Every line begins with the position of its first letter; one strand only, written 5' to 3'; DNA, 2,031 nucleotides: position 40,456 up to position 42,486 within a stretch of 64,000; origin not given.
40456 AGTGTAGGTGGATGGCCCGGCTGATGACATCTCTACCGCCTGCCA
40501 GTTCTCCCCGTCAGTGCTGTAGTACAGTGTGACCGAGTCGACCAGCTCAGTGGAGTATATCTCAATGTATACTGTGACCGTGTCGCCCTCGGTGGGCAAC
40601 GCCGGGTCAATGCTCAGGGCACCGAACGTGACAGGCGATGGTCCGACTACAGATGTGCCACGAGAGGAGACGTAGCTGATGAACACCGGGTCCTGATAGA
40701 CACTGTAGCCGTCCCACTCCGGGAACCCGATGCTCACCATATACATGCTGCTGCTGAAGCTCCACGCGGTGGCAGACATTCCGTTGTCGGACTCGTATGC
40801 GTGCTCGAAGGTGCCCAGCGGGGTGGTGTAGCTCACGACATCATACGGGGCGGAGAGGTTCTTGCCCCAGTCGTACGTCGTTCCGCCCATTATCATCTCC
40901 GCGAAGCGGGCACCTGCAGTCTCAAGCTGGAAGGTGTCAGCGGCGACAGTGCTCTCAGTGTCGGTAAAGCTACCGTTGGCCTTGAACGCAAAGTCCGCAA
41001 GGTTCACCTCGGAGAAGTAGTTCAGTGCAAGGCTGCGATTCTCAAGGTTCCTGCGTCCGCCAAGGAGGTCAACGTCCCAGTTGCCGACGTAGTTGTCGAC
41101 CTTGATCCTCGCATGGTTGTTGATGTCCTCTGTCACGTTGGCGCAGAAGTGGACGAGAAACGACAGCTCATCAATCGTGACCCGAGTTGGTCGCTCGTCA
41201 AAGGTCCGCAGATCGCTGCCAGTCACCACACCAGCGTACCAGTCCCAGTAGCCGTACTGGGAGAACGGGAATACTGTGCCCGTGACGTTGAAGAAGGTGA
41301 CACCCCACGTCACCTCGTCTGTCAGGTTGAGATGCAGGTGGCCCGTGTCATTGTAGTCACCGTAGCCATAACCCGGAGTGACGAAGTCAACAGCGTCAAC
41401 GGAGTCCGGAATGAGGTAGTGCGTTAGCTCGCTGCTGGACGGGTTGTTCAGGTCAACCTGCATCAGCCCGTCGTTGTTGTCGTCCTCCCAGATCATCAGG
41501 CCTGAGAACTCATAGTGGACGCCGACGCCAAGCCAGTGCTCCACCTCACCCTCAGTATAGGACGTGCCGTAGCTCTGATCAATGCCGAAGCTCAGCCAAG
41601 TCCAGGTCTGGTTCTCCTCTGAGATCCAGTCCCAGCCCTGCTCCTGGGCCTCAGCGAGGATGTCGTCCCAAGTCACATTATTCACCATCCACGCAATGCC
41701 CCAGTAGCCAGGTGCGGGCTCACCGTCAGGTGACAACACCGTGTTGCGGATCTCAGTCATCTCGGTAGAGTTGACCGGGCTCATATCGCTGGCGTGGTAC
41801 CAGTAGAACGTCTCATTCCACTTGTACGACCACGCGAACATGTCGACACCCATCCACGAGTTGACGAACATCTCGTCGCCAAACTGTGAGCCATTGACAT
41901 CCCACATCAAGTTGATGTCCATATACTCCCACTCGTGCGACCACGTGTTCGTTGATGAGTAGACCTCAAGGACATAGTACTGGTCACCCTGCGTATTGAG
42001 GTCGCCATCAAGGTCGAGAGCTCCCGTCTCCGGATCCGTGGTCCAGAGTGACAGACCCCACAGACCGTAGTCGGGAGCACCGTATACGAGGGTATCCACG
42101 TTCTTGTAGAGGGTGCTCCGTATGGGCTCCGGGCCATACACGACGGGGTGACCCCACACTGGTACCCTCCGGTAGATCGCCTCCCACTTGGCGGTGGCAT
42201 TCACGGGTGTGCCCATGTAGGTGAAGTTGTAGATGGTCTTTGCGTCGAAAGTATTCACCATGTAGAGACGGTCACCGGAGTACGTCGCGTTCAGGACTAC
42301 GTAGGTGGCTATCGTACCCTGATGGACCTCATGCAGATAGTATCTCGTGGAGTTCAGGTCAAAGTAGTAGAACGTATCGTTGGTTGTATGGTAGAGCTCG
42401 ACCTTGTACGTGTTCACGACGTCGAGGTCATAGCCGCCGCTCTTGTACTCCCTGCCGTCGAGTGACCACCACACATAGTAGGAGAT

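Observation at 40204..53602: Tandem pair of colinear giant paralogs (2421 and 1945 aa) of no recognisable family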

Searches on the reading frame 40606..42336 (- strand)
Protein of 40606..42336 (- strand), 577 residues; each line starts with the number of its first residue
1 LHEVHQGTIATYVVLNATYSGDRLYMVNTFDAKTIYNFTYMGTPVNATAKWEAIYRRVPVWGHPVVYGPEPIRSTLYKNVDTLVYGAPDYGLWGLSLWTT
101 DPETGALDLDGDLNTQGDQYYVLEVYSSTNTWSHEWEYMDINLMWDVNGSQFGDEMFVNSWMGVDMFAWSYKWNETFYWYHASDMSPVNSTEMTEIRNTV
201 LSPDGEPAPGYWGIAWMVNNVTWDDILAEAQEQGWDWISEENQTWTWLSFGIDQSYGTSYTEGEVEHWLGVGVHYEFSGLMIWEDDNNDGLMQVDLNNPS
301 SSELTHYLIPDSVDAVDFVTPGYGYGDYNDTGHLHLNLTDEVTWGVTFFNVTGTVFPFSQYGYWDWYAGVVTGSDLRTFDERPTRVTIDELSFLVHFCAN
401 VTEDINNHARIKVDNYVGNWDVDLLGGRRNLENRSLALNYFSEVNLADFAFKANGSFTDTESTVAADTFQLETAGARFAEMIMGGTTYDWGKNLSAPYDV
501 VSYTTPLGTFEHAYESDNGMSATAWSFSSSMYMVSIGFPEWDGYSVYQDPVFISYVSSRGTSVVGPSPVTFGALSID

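Call 27: search_solved_structures(query=A2, max_evalue=10)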
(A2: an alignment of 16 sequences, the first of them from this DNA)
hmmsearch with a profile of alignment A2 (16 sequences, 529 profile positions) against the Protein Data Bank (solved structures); distinct sequences matched with E-value up to 10: 1.
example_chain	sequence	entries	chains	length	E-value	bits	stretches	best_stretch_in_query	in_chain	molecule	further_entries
8uem_B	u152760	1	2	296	1.8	10.3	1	356-390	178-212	Carbon monoxide dehydrogenase medium chain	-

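Call 42: search_protein_representatives(alignment_id=A3)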
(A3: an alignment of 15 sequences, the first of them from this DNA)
Query: 15 sequences, 528 profile positions. Proteins with E-value up to 0.001 (for the whole library): 175; up to 1e-10: 133; up to 1e-30: 91. The best 150 are listed.
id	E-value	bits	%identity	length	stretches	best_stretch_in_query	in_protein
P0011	1.7e-231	785.9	-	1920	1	2-527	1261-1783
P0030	2.1e-227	772.4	-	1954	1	3-525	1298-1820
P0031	5.4e-221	751.2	-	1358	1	2-527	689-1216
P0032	4.7e-214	728.3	-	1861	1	3-527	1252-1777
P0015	2.2e-213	726.1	-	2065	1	2-527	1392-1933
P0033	4.5e-213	725.1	-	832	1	3-526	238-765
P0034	5.4e-210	714.9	-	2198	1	2-525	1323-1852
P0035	1.3e-209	713.6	-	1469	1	3-526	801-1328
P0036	6.1e-209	711.4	-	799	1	3-527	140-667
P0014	1.2e-207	707.2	-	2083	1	2-526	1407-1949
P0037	6.8e-205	698.1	-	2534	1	2-518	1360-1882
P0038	5.3e-204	695.1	-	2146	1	2-526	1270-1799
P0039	1.3e-200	684.0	-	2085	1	2-526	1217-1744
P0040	1.6e-200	683.6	-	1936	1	10-524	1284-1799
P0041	2.6e-197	673.0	-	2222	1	2-526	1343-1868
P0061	2.0e-153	528.2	-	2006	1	4-516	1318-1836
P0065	1.4e-141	489.1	-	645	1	38-517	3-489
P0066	6.7e-141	486.9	-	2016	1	3-517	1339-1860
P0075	1.7e-106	373.4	-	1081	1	39-516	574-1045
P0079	2.6e-92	326.5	-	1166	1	34-514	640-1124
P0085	2.2e-82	293.8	-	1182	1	31-513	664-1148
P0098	1.5e-73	264.6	-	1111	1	34-511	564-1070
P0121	3.1e-27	111.8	-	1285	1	40-509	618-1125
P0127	4.9e-21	91.3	-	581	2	194-513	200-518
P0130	7.2e-19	84.2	-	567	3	186-511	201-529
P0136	1.3e-16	76.8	-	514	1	194-514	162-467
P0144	2.6e-13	65.9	-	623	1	179-512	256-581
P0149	1.8e-12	63.1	-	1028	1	220-515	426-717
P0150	2.2e-12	62.8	-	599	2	199-518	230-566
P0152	3.1e-12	62.3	-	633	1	229-509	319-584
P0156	1.8e-11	59.8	-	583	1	71-516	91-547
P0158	4.5e-11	58.5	-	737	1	229-524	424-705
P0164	1.2e-09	53.8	-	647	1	69-510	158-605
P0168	1.2e-08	50.5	-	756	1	228-515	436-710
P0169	1.4e-08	50.3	-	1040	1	212-514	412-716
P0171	3.9e-08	48.8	-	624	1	217-510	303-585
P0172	8.4e-08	47.7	-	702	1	283-510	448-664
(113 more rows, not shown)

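Call 43: search_protein_families(library=pfam, proteins=[P0127, P0130, P0136, P0144, P0149, P0156, P0164, P0169, P0158, P0121], max_evalue=0.01)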
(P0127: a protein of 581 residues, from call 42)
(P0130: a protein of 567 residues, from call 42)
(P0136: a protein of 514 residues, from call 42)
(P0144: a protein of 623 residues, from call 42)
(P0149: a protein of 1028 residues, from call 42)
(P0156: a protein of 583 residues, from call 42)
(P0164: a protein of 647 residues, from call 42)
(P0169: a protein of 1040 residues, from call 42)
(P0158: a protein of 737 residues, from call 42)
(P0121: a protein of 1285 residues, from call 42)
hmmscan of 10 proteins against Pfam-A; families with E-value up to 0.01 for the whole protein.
P0127 (581 aa): 0 families

P0130 (567 aa): 0 families

P0136 (514 aa): 0 families

P0144 (623 aa): 0 families

P0149 (1028 aa): 0 families

P0156 (583 aa): 0 families

P0164 (647 aa): 0 families

P0169 (1040 aa): 0 families

P0158 (737 aa): 0 families

P0121 (1285 aa): 1 family
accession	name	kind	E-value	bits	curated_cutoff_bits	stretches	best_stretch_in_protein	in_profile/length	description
PF05887.16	Trypan_PARP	-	0.00039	20.8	100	1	1157-1263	5-106/134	Procyclic acidic repetitive protein (PARP)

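Call 45: list_cluster_members(proteins=[P0079, P0085, P0121, P0127, P0130, P0144, P0149, P0156, P0164, P0169])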
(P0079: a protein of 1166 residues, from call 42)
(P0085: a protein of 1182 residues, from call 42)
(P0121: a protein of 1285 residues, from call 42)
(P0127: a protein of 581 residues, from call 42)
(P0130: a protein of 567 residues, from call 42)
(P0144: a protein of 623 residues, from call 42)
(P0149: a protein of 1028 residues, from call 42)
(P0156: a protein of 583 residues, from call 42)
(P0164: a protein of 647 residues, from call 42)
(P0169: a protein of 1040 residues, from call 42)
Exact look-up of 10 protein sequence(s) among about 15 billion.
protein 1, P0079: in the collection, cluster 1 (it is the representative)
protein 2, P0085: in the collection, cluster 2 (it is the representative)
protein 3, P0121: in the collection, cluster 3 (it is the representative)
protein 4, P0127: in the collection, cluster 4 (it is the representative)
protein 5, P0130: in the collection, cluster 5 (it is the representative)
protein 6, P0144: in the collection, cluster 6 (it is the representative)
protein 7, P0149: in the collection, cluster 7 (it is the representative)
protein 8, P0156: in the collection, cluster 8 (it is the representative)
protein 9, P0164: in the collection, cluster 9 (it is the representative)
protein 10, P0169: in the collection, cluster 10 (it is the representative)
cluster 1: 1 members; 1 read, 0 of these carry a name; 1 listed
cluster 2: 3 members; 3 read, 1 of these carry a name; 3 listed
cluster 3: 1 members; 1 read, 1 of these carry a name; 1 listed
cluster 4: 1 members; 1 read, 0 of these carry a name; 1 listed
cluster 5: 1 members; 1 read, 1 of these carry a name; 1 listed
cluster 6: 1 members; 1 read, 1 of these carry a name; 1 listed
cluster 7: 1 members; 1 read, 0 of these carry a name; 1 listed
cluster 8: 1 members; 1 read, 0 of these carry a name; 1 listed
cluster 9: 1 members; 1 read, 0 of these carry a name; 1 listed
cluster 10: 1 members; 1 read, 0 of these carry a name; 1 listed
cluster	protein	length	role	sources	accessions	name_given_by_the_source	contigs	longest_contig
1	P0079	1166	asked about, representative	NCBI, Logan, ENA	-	-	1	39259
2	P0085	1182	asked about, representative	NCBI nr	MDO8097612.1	hypothetical protein [Candidatus Njordarchaeota archaeon]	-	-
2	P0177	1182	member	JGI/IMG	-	-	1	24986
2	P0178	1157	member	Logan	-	-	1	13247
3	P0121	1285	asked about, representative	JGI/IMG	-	hypothetical protein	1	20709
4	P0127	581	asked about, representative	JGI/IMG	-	-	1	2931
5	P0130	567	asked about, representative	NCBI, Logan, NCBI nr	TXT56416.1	MAG: conserved exported protein of unknown function [Candidatus Thorarchaeota archaeon]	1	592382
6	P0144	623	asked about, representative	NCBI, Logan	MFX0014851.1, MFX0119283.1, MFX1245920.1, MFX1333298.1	MAG: hypothetical protein ACFFB2_00375 [Promethearchaeota archaeon]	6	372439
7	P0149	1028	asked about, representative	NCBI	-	-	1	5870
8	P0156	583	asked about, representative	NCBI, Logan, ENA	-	-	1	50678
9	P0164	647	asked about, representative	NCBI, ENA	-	-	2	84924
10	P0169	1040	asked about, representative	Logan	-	-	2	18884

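Call 46: predict_structure(alignment_id=A4)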
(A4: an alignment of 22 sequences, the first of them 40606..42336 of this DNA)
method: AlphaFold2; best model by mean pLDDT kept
length: 577 residues; sequences in the alignment: 22
mean_pLDDT: 66.2   pTM: 0.65
mean pLDDT of the five models: 66.2, 65.2, 62.2, 59.5, 55.7
residues with pLDDT >= 90: 48; 70-90: 260; 50-70: 131; < 50: 138
segments of 3 or more residues with pLDDT < 50: 1-91, 233-238, 367-382, 522-524, 561-577
pLDDT, mean of each block of 10 residues (from residue 1): 24 27 30 39 36 24 25 29 35 70 87 86 68 76 76 73 77 73 88 90 77 75 63 50 72 78 66 81 81 70 73 90 85 83 94 73 49 31 71 92 74 89 58 78 74 80 82 79 66 62 77 63 53 80 80 76 40 33
secondary structure, 60 per line:
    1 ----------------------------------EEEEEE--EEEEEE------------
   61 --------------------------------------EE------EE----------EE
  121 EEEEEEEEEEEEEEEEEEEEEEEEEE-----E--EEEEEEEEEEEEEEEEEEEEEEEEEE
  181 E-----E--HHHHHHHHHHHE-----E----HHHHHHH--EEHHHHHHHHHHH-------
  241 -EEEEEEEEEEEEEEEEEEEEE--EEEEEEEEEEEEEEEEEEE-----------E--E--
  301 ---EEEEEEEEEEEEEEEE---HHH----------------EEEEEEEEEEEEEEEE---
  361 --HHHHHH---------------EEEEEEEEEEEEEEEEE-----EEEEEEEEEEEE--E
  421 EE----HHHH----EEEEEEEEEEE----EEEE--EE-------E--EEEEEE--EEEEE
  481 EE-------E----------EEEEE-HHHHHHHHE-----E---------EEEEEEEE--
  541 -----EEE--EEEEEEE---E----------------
elements in order: E35-40 E43-48 E119-146 E155-181 H190-200 H212-218 H223-233 E242-262 E265-283 E304-319 E342-357 H363-368 E384-400 E406-417 E420-422 H427-430 E435-445 E450-453 E468-473 E476-482 E501-505 H507-514 E531-538 E546-548 E551-557

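Call 50: fold_search(model_id=the predicted structure, library=pdb)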
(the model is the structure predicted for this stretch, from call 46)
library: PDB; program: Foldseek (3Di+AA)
matches with E <= 10: 609; with E <= 0.001: 0
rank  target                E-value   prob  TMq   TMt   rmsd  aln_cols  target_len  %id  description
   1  9a30_MODEL_1_A        3.2e-03  0.11  0.10  0.10  27.1       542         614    9  Model of E. coli btuB by in-cell photo-crosslinking MS and deep learning (released 2023-02-24)
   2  4kr8_B                3.8e-03  0.06  0.07  0.09  29.4       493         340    9  Salmonella typhi OmpF complex with Daunomycin (released 2014-05-28)
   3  5iva_A                4.6e-03  0.06  0.08  0.08  27.8       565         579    9  The LPS Transporter LptDE from Pseudomonas aeruginosa, core complex (released 2016-05-18)
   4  7fdy_C                5.7e-03  0.04  0.07  0.09  28.3       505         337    8  Structure of OmpF1 (released 2022-11-16)
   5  7a59_A                1.0e-02  0.06  0.07  0.08  33.7       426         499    6  Crimean-Congo Hemorrhagic Fever Virus Envelope Glycoprotein Gc W1191H/W1197A/W1199A Mutant in Postfusion Conformation  (released 2021-10-06)
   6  7pzf_E                1.0e-02  0.05  0.08  0.09  27.5       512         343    7  Crystal structure of the OmpK36 TD insertion chimera from Klebsiella pneumonia (released 2022-07-06)
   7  8e4k_B                1.4e-02  0.44  0.14  0.12  16.0       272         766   10  Co-crystal structure of Chaetomium glucosidase with compound 7 (released 2023-02-22)
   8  1i78_A                1.8e-02  0.05  0.07  0.11  28.9       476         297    8  CRYSTAL STRUCTURE OF OUTER MEMBRANE PROTEASE OMPT FROM ESCHERICHIA COLI (released 2001-10-03)
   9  7fdy_B                1.9e-02  0.03  0.07  0.09  28.0       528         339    7  Structure of OmpF1 (released 2022-11-16)
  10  8h1r_D                2.2e-02  0.04  0.07  0.06  28.3       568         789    9  Crystal structure of LptDE-YifL complex (released 2023-10-25)
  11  5o9c_A                2.3e-02  0.05  0.08  0.11  24.6       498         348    9  Crystal structure of Omp36 from Enterobacter aerogenes (released 2018-06-27)
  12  6rd3_A                2.4e-02  0.05  0.07  0.11  26.5       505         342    8  Crystal structure of the wild type OmpK36 from Klebsiella pneumonia (released 2019-09-11)
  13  3a2s_X                2.7e-02  0.08  0.09  0.13  22.0       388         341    7  Crystal Structure of outer membrane protein PorB from Neisseria meningitidis in complex with sucrose (released 2010-04-07)
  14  2r4n_A                2.8e-02  0.06  0.08  0.10  26.9       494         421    8  Crystal structure of the long-chain fatty acid transporter FadL mutant N33A (released 2008-09-16)
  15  2fuq_A                3.0e-02  0.20  0.11  0.09  22.0       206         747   11  Crystal Structure of Heparinase II (released 2006-04-18)
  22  8jkd_B                4.3e-02  0.03  0.06  0.07  33.9       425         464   10  Cryo-EM structure of CCHFV envelope protein Gc trimer in complex with Gc13 Fab (released 2024-01-24)
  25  6egt_A                5.6e-02  0.03  0.06  0.07  34.6       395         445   10  Structure of RVFV envelope protein Gc in postfusion conformation in complex with MES (released 2017-11-01)
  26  7qqf_C                5.9e-02  0.35  0.13  0.12  14.6       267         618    6  Crystal structure of unliganded MYORG (released 2022-08-31)
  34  7a4a_A                7.6e-02  0.04  0.08  0.10  32.5       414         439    8  Envelope glycprotein of endogenous retrovirus Y032 (Atlas virus) from the human hookworm Ancylostoma ceylanicum (released 2021-09-01)
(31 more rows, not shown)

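Call 63: find_related_loci(query=A3, collection=genome_contigs, flank=10000)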
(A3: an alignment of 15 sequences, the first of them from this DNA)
Query A3 (528 aa) in genome_contigs; peptide patterns used: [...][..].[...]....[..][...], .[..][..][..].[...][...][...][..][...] (x = any residue, [..] = any of these).
181 stretches matched a pattern; 97 encode a relative of the query (tblastn E <= 1e-3); the best 80 are kept; 74 distinct loci.
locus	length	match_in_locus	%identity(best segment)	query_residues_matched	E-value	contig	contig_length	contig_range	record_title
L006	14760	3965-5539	72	3-528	0e+0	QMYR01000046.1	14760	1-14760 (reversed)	MAG: Candidatus Thorarchaeota archaeon isolate B65_G9 B65_Guay9_scaffold_03562, whole genome shotgun sequence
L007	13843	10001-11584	69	1-528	0e+0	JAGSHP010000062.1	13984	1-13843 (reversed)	MAG: Candidatus Thorarchaeota archaeon isolate A399 k151_145669, whole genome shotgun sequence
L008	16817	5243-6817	64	3-527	0e+0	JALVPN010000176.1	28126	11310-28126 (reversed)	MAG: Promethearchaeota archaeon isolate A3_metabat1_scaf2bin.173 A3_NODE_567_length_28126_cov_2.145184, whole genome sho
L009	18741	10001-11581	64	3-527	0e+0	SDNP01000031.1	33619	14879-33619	MAG: Candidatus Thorarchaeota archaeon isolate TEKIR_14 Tekir-sed17-2044, whole genome shotgun sequence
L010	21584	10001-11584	63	1-527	0e+0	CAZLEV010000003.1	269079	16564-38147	MAG TPA_asm: uncultured archaeon isolate binchicken_co379_69 genome assembly, contig: NODE_23_length_269079_cov_14.00058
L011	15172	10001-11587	63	1-527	0e+0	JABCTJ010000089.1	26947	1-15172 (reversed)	MAG: Candidatus Thorarchaeota archaeon isolate HM4_FB6 k127_300986, whole genome shotgun sequence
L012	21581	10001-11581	63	3-527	0e+0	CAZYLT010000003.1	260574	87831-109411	MAG TPA_asm: uncultured archaeon isolate binchicken_co17_198 genome assembly, contig: NODE_51_length_260574_cov_100.7187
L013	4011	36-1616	63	3-527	0e+0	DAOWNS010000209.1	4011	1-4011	MAG TPA_asm: Candidatus Thorarchaeota archaeon isolate CSMAG_3034 CSMAG_3034_k141_276421_length_4011_cov_10.7028, whole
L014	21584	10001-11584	62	1-527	0e+0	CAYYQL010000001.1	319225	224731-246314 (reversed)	MAG TPA_asm: uncultured archaeon isolate SRP141376_co1_28 genome assembly, contig: NODE_26_length_319225_cov_84.246596,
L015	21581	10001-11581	62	3-527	0e+0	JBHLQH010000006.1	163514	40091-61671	MAG: Candidatus Thorarchaeota archaeon isolate LCG1B.475 LCG1B.475@233, whole genome shotgun sequence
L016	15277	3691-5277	64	1-527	0e+0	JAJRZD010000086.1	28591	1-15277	MAG: archaeon isolate Dive96_bin4.146 k141_3263168, whole genome shotgun sequence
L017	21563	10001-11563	61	5-525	0e+0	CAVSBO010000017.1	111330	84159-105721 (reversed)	MAG: Candidatus Thorarchaeota archaeon isolate MFD04408.bin.2.157 genome assembly, contig: contig_97761, whole genome sh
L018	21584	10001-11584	63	3-528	0e+0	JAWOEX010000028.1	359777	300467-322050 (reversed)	MAG: Candidatus Thorarchaeota archaeon isolate BLK6-1.bin.124 k191_1635833, whole genome shotgun sequence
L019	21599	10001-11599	62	3-528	0e+0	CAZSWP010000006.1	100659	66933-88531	MAG TPA_asm: uncultured archaeon isolate SRP141376_co1_380 genome assembly, contig: NODE_513_length_100659_cov_4.474355,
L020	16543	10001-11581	60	1-528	0e+0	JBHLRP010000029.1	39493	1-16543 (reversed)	MAG: Candidatus Thorarchaeota archaeon isolate TM1S.110 TM1S.110@1265, whole genome shotgun sequence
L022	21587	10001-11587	59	1-527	0e+0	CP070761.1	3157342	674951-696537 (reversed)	MAG: Candidatus Thorarchaeota archaeon isolate bin27 chromosome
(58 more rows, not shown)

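Call 68: fold_search(model_id=the predicted structure, library=viral)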
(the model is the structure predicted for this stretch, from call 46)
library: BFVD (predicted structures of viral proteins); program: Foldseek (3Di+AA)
matches with E <= 10: 286; with E <= 0.001: 0
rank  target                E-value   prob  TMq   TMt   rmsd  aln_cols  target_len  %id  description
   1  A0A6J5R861            2.7e-03  0.18  0.09  0.09  31.8       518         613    6  Autotransporter beta-domain containing protein [uncultured Caudovirales phage]
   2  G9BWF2                1.5e-02  0.04  0.08  0.07  42.1       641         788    7  (no name in the UniProt tables at hand)
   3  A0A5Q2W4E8            4.2e-02  0.41  0.18  0.14  11.9       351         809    8  (no name in the UniProt tables at hand)
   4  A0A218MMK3            5.4e-02  0.06  0.07  0.13  26.0       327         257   10  Uncharacterized protein [uncultured virus]
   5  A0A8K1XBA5            7.4e-02  0.02  0.06  0.05  36.6       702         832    9  Peptidase [Hangzhou sesamia inferens carmotetravirus 1]
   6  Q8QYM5                8.6e-02  0.02  0.08  0.06  36.3       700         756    7  Capsid protein [Euprosterna elaeasa virus]
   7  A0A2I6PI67            1.2e-01  0.02  0.05  0.06  31.7       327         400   10  Baseplate wedge subunit and tail pin protein [Pseudomonas phage PMBT14]
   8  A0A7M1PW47            1.4e-01  0.02  0.07  0.07  36.1       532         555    7  (no name in the UniProt tables at hand)
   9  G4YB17                1.5e-01  0.08  0.08  0.05  23.9       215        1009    8  (no name in the UniProt tables at hand)
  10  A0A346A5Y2            1.6e-01  0.01  0.05  0.05  36.4       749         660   10  (no name in the UniProt tables at hand)
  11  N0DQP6                1.7e-01  0.08  0.07  0.17  12.6       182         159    7  Uncharacterized protein [Edwardsiella phage PEi21]
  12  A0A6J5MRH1            1.9e-01  0.02  0.06  0.06  59.9       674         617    8  Uncharacterized protein [uncultured Caudovirales phage]
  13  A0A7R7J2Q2            2.4e-01  0.02  0.08  0.10  30.4       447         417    7  (no name in the UniProt tables at hand)
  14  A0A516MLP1            3.5e-01  0.02  0.07  0.07  38.0       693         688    8  (no name in the UniProt tables at hand)
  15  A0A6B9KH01            3.7e-01  0.08  0.10  0.21  13.2       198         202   12  Uncharacterized protein [Atrato Sobemo-like virus 4]
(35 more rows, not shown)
